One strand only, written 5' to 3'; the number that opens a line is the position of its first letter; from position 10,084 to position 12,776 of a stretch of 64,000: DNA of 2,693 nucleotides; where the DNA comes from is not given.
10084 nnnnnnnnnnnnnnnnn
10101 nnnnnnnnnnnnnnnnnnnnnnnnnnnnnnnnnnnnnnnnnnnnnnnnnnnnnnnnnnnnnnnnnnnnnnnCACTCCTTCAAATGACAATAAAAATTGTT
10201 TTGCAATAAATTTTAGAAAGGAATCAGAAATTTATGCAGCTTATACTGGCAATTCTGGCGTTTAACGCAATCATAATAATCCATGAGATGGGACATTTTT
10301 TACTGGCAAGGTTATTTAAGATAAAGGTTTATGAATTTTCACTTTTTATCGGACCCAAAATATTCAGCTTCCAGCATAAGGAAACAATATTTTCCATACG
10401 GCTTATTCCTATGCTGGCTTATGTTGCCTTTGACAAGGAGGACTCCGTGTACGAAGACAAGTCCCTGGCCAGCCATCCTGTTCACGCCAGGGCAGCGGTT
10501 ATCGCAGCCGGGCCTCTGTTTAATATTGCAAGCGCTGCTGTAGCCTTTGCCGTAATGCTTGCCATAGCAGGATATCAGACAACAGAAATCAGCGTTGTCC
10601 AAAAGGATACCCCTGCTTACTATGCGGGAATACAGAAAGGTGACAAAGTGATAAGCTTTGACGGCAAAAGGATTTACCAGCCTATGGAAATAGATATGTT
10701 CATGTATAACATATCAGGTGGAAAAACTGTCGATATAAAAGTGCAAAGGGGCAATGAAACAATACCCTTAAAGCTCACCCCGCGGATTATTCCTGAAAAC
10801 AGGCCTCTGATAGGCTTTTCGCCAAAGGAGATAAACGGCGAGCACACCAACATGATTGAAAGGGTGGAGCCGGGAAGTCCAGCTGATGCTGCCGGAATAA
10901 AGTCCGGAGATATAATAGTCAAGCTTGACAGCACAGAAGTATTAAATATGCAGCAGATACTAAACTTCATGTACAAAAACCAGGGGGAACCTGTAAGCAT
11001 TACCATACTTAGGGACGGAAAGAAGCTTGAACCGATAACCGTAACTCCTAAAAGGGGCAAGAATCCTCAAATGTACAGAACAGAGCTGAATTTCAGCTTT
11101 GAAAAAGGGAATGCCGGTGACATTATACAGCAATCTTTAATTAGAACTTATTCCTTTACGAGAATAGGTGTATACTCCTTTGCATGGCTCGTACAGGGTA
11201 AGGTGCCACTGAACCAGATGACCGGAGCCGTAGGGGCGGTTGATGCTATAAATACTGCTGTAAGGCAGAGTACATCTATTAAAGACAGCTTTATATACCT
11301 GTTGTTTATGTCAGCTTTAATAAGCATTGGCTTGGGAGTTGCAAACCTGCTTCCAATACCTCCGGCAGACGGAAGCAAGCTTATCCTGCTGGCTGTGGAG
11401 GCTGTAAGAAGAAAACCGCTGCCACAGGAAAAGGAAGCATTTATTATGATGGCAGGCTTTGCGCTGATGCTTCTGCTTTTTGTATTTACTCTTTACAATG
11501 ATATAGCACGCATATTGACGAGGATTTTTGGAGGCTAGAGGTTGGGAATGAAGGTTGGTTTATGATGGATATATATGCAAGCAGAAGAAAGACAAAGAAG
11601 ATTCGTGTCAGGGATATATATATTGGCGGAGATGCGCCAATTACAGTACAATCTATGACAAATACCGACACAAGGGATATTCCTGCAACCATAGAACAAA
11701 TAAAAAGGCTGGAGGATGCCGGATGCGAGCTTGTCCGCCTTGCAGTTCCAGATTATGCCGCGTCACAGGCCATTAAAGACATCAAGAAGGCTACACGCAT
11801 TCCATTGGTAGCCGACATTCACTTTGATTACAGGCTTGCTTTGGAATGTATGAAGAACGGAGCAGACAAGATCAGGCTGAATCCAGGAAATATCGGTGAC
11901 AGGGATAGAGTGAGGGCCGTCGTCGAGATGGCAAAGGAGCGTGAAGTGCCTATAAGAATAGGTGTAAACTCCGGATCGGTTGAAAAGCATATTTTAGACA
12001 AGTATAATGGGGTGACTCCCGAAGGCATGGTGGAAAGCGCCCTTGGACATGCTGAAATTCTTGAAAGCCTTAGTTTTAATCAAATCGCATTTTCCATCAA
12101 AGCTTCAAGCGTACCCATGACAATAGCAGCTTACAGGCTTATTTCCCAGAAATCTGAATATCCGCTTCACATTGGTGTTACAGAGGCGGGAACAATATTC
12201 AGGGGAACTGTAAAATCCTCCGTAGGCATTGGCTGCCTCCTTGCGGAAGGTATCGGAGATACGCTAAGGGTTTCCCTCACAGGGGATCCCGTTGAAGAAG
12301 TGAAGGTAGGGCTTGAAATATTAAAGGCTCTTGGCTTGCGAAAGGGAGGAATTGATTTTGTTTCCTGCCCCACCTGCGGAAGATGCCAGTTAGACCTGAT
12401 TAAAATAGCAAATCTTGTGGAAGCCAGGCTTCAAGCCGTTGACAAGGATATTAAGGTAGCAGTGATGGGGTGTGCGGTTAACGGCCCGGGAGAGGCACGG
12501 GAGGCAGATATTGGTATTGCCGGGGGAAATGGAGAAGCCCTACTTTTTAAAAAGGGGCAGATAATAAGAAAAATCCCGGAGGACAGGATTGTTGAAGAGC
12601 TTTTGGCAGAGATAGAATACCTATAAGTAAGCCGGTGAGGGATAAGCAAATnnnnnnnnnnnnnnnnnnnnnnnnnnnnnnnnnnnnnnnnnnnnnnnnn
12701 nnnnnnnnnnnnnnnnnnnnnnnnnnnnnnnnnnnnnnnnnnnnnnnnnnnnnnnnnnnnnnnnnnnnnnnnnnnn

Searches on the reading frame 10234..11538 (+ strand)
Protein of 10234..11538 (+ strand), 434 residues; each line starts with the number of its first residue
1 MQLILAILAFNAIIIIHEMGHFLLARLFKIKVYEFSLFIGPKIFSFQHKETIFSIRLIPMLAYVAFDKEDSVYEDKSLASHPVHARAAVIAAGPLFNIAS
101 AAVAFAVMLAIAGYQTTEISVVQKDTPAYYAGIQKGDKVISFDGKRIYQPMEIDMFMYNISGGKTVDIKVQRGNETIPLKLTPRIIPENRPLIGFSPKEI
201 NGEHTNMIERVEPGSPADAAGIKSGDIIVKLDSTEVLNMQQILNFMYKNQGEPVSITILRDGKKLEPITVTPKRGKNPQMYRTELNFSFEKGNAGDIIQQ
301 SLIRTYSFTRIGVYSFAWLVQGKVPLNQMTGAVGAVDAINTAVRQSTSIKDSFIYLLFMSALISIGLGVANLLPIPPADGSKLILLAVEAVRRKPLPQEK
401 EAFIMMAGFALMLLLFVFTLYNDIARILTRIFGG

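Call 94: search_protein_families(library=pfam, proteins=[window:10234-11538:+], max_evalue=1e-10)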
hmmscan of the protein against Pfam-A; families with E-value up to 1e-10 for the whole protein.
window:10234-11538:+ (434 aa): 4 families
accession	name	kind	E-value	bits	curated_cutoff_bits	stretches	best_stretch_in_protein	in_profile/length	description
PF02163.28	Peptidase_M50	-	4.3e-49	167.3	27.2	1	6-415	2-221/221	Peptidase family M50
PF17820.7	PDZ_6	-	1.8e-25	88.9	27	1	208-260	2-54/54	PDZ domain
PF13180.12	PDZ_2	-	3.7e-22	78.8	27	0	192-266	2-75/80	PDZ domain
PF00595.29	PDZ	-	3.3e-13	50.2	23.2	0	188-241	7-62/81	PDZ domain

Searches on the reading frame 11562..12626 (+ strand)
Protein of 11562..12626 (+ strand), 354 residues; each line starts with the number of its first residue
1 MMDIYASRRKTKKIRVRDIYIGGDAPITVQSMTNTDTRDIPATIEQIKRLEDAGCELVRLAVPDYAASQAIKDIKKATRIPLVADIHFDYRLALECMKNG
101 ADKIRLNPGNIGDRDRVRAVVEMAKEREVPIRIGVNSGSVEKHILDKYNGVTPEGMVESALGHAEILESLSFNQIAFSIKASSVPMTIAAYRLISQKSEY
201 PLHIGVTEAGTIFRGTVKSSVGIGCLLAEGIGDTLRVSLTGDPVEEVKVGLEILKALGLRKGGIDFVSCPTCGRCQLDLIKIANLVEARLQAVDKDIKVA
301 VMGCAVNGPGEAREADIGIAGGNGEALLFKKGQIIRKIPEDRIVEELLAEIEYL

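Call 94: search_protein_families(library=pfam, proteins=[window:11562-12626:+], max_evalue=1e-10)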
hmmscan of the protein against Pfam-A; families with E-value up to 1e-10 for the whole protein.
window:11562-12626:+ (354 aa): 1 family
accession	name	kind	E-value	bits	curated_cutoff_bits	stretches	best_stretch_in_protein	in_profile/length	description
PF04551.19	GcpE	-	4.9e-157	522.7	32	1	11-352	1-342/343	GcpE protein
